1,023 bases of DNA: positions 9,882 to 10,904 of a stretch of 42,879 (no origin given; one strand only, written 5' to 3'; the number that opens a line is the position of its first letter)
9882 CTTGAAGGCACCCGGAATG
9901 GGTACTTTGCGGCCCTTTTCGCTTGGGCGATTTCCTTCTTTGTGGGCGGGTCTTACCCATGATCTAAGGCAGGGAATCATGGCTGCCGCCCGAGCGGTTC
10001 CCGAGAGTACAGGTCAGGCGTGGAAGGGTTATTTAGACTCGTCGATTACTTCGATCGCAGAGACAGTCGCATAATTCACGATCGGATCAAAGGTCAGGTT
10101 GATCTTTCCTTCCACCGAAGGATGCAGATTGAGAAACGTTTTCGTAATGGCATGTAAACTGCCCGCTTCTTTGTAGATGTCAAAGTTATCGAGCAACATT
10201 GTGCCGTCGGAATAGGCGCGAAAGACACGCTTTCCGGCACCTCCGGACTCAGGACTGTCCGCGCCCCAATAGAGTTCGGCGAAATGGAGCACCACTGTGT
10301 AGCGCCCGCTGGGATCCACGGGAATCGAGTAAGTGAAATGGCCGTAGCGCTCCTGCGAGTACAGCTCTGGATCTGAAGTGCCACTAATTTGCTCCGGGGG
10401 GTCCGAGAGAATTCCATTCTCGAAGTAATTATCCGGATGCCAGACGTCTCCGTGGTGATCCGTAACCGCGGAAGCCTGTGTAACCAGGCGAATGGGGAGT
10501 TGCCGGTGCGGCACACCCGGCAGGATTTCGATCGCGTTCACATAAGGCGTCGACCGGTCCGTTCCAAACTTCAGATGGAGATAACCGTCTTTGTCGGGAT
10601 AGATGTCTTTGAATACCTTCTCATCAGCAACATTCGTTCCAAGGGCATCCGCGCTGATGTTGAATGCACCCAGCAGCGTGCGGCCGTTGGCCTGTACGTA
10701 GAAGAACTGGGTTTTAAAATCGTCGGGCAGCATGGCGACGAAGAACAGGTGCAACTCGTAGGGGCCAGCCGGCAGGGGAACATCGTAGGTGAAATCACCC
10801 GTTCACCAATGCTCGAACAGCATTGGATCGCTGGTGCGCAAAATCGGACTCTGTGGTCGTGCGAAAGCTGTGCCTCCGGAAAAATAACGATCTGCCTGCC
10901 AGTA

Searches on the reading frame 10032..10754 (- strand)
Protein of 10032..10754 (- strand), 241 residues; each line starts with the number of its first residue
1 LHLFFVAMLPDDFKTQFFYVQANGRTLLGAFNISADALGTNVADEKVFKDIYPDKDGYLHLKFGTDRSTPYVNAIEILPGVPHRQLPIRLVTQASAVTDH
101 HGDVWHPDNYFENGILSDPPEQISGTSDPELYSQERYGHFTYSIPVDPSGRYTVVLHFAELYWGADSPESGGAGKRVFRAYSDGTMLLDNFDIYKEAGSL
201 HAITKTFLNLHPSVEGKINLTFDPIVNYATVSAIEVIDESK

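Call 29: search_protein_families(library=pfam, proteins=[window:10032-10754:-], max_evalue=0.001)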
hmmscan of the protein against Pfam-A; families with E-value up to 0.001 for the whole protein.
window:10032-10754:- (241 aa): 1 family
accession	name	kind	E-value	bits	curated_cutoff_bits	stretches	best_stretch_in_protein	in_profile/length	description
PF11721.14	Malectin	-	2.2e-24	86.7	23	1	94-210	9-128/163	Malectin domain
